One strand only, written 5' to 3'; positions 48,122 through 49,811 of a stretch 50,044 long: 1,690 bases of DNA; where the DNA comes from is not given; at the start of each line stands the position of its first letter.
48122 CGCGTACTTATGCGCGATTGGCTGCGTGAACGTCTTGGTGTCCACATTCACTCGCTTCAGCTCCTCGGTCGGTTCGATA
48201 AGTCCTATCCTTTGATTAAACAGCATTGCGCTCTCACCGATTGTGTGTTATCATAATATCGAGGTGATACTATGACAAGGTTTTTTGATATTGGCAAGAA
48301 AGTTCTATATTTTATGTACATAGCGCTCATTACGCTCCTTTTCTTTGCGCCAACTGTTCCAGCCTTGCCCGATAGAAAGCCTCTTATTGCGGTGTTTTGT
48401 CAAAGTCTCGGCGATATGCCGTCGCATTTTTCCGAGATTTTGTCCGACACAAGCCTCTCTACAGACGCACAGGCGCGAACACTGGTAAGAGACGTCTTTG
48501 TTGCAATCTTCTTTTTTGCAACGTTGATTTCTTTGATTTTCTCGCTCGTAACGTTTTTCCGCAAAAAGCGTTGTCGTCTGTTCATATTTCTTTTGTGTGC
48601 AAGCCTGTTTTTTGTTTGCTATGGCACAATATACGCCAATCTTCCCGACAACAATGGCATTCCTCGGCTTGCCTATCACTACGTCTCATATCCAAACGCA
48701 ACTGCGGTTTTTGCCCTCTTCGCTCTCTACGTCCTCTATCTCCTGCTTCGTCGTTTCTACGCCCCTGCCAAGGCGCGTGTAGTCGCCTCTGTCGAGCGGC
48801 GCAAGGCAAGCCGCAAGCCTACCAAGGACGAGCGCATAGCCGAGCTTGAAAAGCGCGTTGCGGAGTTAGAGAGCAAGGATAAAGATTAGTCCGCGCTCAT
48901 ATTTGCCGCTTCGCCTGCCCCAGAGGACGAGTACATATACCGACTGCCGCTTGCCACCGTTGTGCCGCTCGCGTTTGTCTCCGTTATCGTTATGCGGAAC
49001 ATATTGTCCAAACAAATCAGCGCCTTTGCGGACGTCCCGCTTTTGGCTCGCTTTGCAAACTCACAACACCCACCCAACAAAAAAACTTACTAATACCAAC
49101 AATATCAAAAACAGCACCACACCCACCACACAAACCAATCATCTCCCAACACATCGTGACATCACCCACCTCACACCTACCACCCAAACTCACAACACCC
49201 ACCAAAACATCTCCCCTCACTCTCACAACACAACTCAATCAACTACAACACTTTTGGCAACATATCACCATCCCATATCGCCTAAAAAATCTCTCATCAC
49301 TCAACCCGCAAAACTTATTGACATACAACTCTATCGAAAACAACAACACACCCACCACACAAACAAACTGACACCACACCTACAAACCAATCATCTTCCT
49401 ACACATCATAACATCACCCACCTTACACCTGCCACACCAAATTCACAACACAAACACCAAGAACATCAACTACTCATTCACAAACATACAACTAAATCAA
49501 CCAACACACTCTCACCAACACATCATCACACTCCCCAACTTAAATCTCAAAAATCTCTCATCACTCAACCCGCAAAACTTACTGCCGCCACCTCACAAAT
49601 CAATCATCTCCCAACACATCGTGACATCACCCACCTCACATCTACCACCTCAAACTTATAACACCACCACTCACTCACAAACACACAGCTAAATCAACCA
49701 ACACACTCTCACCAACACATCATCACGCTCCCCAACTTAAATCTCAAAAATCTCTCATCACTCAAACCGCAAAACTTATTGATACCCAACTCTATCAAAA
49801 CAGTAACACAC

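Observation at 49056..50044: Roughly 1-kb tandem-repeat array in which one strand has almost completely lost G (the complement has lost C)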

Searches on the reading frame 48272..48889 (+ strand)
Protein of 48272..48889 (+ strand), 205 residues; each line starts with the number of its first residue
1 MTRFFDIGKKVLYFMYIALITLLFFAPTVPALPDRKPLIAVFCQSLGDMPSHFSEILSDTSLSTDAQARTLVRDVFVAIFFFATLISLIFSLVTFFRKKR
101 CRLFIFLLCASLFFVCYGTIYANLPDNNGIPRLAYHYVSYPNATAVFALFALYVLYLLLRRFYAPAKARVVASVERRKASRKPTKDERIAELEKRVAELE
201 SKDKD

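Call 8: search_protein_families(library=pfam, proteins=[window:48272-48889:+], max_evalue=0.01)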
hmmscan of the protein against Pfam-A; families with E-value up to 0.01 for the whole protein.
window:48272-48889:+ (205 aa): 1 family
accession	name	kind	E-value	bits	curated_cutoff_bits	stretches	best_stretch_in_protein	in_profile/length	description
PF16808.10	PKcGMP_CC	-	0.0011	19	35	1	185-199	6-20/35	Coiled-coil N-terminus of cGMP-dependent protein kinase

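Call 9: find_encoding_contigs(protein=window:48272-48889:+, flank=10000, max_places=10)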
Protein window:48272-48889:+ (205 aa): no gene with exactly this product is on record in the collection.
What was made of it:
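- Tried and rejected: An exact-protein look-up of the 205-aa neighbour found nothing (call 9).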

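Call 75: search_protein_families(library=padloc, proteins=[window:48272-48889:+], max_evalue=0.01)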
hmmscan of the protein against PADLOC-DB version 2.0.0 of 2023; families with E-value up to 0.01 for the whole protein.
window:48272-48889:+ (205 aa): 0 families

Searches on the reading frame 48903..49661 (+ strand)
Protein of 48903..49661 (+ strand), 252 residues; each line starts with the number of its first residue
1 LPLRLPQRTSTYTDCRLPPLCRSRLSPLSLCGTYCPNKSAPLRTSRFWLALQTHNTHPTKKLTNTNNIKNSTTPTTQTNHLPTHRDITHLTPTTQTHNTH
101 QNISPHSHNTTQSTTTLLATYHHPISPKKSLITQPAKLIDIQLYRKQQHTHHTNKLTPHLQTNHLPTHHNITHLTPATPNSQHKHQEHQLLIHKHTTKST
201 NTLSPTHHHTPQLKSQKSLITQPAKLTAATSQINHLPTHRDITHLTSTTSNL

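Call 8: search_protein_families(library=pfam, proteins=[window:48903-49661:+], max_evalue=0.01)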
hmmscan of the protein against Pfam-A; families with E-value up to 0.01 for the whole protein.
window:48903-49661:+ (252 aa): 0 families

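Call 34: find_homologous_proteins(query=window:48903-49661:+, max_evalue=0.001)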
Query window:48903-49661:+ (252 aa): 21 proteins with E <= 0.001 among 698 candidates.
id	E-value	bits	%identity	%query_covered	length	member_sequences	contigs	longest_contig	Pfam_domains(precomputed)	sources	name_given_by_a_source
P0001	1.1e-152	525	100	100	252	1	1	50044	-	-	-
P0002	1.6e-56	210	96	46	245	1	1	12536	-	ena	-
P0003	3.9e-52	196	70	65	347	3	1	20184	-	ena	-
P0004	2.5e-37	147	88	35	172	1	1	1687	-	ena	-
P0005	6.3e-31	126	75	42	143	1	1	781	-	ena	-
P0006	5.6e-30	123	46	94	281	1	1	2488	-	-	-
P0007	1.8e-29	121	78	35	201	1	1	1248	-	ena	-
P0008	7.4e-25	106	92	28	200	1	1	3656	-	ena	-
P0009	9.3e-24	103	66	42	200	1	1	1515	-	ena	-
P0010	4.4e-23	100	86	28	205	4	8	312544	-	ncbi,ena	-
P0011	9.2e-22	96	59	55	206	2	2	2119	-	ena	-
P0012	4.1e-21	94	72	29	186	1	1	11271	-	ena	-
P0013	8.2e-21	93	67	40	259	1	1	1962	-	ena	-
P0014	1.7e-20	92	91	22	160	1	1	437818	-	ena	-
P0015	6.0e-17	80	42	51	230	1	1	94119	-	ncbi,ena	-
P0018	8.5e-7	47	58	27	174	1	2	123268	-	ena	-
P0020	1.1e-5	43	39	60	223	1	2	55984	-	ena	-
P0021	8.7e-5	40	51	40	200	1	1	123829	-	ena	-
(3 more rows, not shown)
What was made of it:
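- Checked: The window is the whole contig: the protein database records a longest contig of 50044 for this ORF (call 34).
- Gene callers predict ORFs of 160-347 aa in every array (call 34).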

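Call 35: find_encoding_contigs(protein=P0010, flank=8000, max_places=8)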
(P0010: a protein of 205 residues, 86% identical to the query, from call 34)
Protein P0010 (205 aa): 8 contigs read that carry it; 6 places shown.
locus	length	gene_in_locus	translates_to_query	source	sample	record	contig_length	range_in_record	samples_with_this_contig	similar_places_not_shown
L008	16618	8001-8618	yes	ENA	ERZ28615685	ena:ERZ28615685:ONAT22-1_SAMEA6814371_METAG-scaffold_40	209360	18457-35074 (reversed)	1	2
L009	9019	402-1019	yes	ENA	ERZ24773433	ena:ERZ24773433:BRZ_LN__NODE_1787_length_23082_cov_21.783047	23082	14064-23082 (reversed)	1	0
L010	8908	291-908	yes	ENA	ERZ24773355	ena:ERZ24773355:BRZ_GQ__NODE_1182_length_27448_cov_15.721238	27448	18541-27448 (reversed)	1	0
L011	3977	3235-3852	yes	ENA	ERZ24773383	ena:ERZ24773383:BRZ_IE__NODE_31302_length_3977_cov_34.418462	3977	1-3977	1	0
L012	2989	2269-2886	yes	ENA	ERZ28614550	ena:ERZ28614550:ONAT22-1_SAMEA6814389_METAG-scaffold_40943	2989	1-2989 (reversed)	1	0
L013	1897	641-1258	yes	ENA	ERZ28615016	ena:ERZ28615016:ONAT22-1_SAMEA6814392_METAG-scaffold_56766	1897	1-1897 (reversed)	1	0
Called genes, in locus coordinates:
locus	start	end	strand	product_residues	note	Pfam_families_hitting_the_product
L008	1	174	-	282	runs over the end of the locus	PF00763:THF_DHG_CYH, PF02882:THF_DHG_CYH_C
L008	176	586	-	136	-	PF01029:NusB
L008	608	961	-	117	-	PF03780:Asp23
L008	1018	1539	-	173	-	PF12685:SpoIIIAH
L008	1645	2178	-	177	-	-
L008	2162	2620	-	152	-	PF09581:Spore_III_AF (weak)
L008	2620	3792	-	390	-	PF09546:Spore_III_AE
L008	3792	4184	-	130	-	PF06686:SpoIIIAC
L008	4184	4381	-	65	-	PF06686:SpoIIIAC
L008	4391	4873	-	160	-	PF09548:Spore_III_AB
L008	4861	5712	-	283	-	PF19568:Spore_III_AA, PF00437:T2SSE (weak)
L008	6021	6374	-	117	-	PF00583:Acetyltransf_1, PF13508:Acetyltransf_7, PF13673:Acetyltransf_10 (weak)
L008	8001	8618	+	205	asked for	-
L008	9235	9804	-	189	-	PF08207:EFP_N, PF01132:EFP, PF09285:Elong-fact-P_C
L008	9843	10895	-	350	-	PF01321:Creatinase_N, PF00557:Peptidase_M24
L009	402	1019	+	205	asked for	-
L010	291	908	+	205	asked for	-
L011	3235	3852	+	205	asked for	-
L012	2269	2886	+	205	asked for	-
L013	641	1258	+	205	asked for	-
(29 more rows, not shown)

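Call 36: find_encoding_contigs(protein=P0014, flank=8000, max_places=4)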
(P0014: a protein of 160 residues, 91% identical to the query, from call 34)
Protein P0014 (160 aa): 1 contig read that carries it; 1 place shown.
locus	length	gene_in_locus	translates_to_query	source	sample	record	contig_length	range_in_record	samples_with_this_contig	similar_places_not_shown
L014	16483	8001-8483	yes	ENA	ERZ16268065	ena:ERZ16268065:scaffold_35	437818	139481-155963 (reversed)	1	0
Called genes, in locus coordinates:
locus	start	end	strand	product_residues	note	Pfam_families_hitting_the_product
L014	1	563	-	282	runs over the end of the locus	PF00763:THF_DHG_CYH, PF02882:THF_DHG_CYH_C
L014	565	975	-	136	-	PF01029:NusB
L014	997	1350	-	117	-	PF03780:Asp23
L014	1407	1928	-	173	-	PF12685:SpoIIIAH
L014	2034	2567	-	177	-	-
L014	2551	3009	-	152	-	PF09581:Spore_III_AF (weak)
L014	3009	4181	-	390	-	PF09546:Spore_III_AE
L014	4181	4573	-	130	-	PF06686:SpoIIIAC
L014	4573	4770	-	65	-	PF06686:SpoIIIAC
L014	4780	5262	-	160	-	PF09548:Spore_III_AB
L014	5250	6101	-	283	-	PF19568:Spore_III_AA, PF00437:T2SSE (weak)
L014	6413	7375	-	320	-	PF00583:Acetyltransf_1, PF13420:Acetyltransf_4 (weak), PF13673:Acetyltransf_10, PF13508:Acetyltransf_7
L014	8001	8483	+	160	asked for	-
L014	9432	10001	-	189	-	PF08207:EFP_N, PF01132:EFP, PF09285:Elong-fact-P_C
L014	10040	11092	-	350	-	PF01321:Creatinase_N, PF00557:Peptidase_M24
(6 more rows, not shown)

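Call 37: find_encoding_contigs(protein=P0015, flank=8000, max_places=4)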
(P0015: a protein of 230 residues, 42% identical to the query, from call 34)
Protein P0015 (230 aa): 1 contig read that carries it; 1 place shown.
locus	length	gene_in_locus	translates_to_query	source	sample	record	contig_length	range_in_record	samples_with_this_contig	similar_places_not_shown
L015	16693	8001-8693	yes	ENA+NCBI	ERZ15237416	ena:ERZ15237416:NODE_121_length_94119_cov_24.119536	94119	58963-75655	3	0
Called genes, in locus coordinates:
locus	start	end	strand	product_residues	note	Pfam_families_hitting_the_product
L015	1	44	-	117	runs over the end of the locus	PF03780:Asp23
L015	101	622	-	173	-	PF12685:SpoIIIAH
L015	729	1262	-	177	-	-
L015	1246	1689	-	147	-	PF09581:Spore_III_AF (weak)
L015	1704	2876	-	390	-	PF09546:Spore_III_AE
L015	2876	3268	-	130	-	PF06686:SpoIIIAC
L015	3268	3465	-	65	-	PF06686:SpoIIIAC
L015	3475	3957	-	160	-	PF09548:Spore_III_AB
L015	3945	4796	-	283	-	PF19568:Spore_III_AA, PF00437:T2SSE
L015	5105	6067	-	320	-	PF00583:Acetyltransf_1, PF13420:Acetyltransf_4 (weak), PF13673:Acetyltransf_10, PF13508:Acetyltransf_7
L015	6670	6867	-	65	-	-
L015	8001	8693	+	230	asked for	-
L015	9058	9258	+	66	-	-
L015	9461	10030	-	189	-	PF08207:EFP_N, PF01132:EFP, PF09285:Elong-fact-P_C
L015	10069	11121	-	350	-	PF01321:Creatinase_N, PF00557:Peptidase_M24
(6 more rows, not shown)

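Call 40: find_encoding_contigs(protein=P0018, flank=8000, max_places=3)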
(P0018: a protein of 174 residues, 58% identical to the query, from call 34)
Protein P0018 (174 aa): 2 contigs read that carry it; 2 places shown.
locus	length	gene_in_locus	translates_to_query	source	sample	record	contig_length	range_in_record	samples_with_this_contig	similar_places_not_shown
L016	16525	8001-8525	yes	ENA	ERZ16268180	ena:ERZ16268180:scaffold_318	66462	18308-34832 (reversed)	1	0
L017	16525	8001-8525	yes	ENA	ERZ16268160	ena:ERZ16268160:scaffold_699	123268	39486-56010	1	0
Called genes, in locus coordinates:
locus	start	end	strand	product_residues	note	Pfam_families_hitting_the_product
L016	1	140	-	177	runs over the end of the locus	-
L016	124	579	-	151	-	-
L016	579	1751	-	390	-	PF09546:Spore_III_AE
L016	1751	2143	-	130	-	PF06686:SpoIIIAC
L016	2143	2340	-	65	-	PF06686:SpoIIIAC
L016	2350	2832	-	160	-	PF09548:Spore_III_AB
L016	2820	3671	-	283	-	PF19568:Spore_III_AA, PF00437:T2SSE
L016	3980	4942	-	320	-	PF00583:Acetyltransf_1, PF13673:Acetyltransf_10 (weak), PF13508:Acetyltransf_7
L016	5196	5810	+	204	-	PF12535:Nudix_N, PF00293:NUDIX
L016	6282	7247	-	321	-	-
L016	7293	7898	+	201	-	-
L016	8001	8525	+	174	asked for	-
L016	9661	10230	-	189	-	PF08207:EFP_N, PF01132:EFP, PF09285:Elong-fact-P_C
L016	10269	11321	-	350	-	PF01321:Creatinase_N, PF00557:Peptidase_M24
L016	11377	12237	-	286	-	PF01261:AP_endonuc_2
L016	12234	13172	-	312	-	PF06574:FAD_syn, PF01467:CTP_transf_like, PF01687:Flavokinase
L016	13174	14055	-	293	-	PF01509:TruB_N, PF16198:TruB_C_2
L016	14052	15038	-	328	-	PF01368:DHH, PF02272:DHHA1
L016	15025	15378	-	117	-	PF02033:RBFA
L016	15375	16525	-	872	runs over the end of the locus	PF04760:IF2_N, PF00009:GTP_EFTU, PF00025:Arf (weak), PF00071:Ras (weak), PF01926:MMR_HSR1, PF22042:EF-G_D2, PF11987:IF-2, PF03144:GTP_EFTU_D2 (weak), +1 more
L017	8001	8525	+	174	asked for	-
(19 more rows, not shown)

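Call 41: find_encoding_contigs(protein=P0021, flank=8000, max_places=3)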
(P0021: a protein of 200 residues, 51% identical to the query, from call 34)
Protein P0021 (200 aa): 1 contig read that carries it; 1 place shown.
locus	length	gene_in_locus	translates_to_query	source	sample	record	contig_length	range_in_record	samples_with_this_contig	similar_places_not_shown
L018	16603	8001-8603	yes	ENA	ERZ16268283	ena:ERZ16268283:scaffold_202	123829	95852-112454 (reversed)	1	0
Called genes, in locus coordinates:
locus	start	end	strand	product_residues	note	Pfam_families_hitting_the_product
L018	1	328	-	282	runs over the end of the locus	PF00763:THF_DHG_CYH, PF02882:THF_DHG_CYH_C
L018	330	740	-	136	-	PF01029:NusB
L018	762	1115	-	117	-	PF03780:Asp23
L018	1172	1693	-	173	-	PF12685:SpoIIIAH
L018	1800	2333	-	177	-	-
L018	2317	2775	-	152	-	PF09581:Spore_III_AF (weak)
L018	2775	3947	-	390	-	PF09546:Spore_III_AE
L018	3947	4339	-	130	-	PF06686:SpoIIIAC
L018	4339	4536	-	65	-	PF06686:SpoIIIAC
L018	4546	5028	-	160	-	PF09548:Spore_III_AB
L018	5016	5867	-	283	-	PF19568:Spore_III_AA, PF00437:T2SSE (weak)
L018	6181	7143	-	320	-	PF00583:Acetyltransf_1, PF13673:Acetyltransf_10 (weak), PF13508:Acetyltransf_7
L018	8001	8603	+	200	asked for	-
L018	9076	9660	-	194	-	PF08207:EFP_N, PF01132:EFP, PF09285:Elong-fact-P_C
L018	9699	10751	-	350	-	PF01321:Creatinase_N, PF00557:Peptidase_M24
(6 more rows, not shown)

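Call 42: find_encoding_contigs(protein=P0020, flank=8000, max_places=3)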
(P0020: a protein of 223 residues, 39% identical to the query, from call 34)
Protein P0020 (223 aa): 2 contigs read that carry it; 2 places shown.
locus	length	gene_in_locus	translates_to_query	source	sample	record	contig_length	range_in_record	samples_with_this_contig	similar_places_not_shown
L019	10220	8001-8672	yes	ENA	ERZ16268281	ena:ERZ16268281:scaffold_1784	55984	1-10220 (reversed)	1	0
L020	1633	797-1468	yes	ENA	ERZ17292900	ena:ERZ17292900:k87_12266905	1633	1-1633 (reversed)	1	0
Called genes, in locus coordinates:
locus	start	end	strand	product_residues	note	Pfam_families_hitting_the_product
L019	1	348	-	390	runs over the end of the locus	PF09546:Spore_III_AE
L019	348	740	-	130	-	PF06686:SpoIIIAC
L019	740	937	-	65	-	PF06686:SpoIIIAC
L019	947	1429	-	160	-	PF09548:Spore_III_AB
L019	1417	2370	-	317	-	PF19568:Spore_III_AA, PF00437:T2SSE (weak)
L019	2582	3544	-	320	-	PF00583:Acetyltransf_1, PF13673:Acetyltransf_10 (weak), PF13508:Acetyltransf_7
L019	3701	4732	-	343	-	-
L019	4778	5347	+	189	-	-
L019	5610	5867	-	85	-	-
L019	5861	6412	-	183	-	PF15542:Ntox50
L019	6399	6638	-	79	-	-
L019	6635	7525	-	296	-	PF15644:Gln_amidase (weak)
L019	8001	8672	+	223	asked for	-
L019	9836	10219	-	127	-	?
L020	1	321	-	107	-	?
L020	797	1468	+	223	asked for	-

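Call 55: find_encoding_contigs(protein=P0002, flank=10000, max_places=3)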
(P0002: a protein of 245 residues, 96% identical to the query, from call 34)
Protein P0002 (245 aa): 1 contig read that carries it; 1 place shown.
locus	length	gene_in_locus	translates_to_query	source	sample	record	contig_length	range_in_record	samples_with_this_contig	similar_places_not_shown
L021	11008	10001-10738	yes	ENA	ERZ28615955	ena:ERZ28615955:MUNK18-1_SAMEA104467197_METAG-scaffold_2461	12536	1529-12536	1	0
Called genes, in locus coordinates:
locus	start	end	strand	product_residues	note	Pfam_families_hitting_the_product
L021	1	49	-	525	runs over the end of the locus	?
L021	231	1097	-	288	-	PF00348:polyprenyl_synt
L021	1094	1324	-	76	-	-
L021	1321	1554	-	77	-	PF02601:Exonuc_VII_L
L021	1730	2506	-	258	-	PF13742:tRNA_anti_2, PF01336:tRNA_anti-codon, PF02601:Exonuc_VII_L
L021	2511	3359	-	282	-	PF00763:THF_DHG_CYH, PF02882:THF_DHG_CYH_C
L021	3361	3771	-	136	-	PF01029:NusB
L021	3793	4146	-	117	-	PF03780:Asp23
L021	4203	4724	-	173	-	PF12685:SpoIIIAH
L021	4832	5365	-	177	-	-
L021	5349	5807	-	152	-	PF09581:Spore_III_AF (weak)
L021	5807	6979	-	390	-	PF09546:Spore_III_AE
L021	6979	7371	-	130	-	PF06686:SpoIIIAC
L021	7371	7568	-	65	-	PF06686:SpoIIIAC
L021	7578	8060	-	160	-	PF09548:Spore_III_AB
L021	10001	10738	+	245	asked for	-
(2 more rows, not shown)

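Call 56: find_encoding_contigs(protein=P0003, flank=10000, max_places=3)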
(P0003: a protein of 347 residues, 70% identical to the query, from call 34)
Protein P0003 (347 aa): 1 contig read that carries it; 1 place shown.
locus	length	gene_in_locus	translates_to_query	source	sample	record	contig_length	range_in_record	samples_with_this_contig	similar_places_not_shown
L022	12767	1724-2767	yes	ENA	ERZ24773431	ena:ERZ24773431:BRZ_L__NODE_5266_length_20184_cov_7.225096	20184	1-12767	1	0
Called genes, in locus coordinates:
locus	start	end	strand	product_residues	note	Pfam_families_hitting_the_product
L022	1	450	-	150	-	?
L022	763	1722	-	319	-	PF00583:Acetyltransf_1, PF13673:Acetyltransf_10, PF13420:Acetyltransf_4 (weak), PF13508:Acetyltransf_7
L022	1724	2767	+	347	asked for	-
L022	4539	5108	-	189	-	PF08207:EFP_N, PF01132:EFP, PF09285:Elong-fact-P_C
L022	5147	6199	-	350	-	PF01321:Creatinase_N, PF00557:Peptidase_M24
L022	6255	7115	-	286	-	PF01261:AP_endonuc_2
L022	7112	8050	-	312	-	PF06574:FAD_syn, PF01467:CTP_transf_like, PF01687:Flavokinase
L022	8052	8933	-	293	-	PF01509:TruB_N, PF16198:TruB_C_2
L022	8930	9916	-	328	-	PF01368:DHH, PF02272:DHHA1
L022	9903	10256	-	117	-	PF02033:RBFA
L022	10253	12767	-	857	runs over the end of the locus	PF04760:IF2_N, PF00025:Arf (weak), PF00009:GTP_EFTU, PF00071:Ras (weak), PF01926:MMR_HSR1, PF22042:EF-G_D2, PF03144:GTP_EFTU_D2 (faint), PF11987:IF-2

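Call 75: search_protein_families(library=padloc, proteins=[L016:6282-7247:-, L016:7293-7898:+, L019:3701-4732:-, L019:4778-5347:+, L016:3980-4942:-, L019:6635-7525:-], max_evalue=0.01)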
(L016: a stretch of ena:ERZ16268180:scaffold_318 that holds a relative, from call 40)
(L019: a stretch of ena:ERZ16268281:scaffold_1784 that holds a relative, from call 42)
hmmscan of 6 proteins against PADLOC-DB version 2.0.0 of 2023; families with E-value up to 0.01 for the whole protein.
L016:6282-7247:- (321 aa): 0 families

L016:7293-7898:+ (201 aa): 0 families

L019:3701-4732:- (343 aa): 0 families

L019:4778-5347:+ (189 aa): 0 families

L016:3980-4942:- (320 aa): 0 families

L019:6635-7525:- (296 aa): 0 families

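Call 76: search_protein_families(library=pfam, proteins=[L016:6282-7247:-, L016:7293-7898:+, L019:3701-4732:-, L019:4778-5347:+, L019:5610-5867:-, L019:5861-6412:-, L019:6399-6638:-, L019:6635-7525:-], max_evalue=0.01)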
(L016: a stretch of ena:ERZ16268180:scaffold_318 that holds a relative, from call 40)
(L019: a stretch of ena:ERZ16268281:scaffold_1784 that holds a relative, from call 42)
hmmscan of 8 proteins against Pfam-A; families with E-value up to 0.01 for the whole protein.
L016:6282-7247:- (321 aa): 0 families

L016:7293-7898:+ (201 aa): 1 family
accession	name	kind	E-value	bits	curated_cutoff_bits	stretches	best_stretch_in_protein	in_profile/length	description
PF16808.10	PKcGMP_CC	-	0.00097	19.1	35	1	181-195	6-20/35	Coiled-coil N-terminus of cGMP-dependent protein kinase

L019:3701-4732:- (343 aa): 0 families

L019:4778-5347:+ (189 aa): 1 family
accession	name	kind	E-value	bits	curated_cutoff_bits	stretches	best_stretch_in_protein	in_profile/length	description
PF16808.10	PKcGMP_CC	-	0.00094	19.2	35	1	169-183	6-20/35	Coiled-coil N-terminus of cGMP-dependent protein kinase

L019:5610-5867:- (85 aa): 0 families

L019:5861-6412:- (183 aa): 1 family
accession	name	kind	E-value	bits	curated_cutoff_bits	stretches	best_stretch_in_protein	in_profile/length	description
PF15542.11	Ntox50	-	1.6e-12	48.5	22.2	1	91-175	3-89/92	Bacterial toxin 50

L019:6399-6638:- (79 aa): 0 families

L019:6635-7525:- (296 aa): 1 family
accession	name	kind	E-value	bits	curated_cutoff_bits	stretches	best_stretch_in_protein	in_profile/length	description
PF15644.12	Gln_amidase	-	3.9e-10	41.2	24.1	1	148-253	1-113/114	Papain fold toxin 1, glutamine deamidase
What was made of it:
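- Polymorphic-toxin cassettes lie in the neighbouring island (calls 42, 76).
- Tried and rejected: No PADLOC hits and only uninformative Pfam hits (calls 75, 76).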
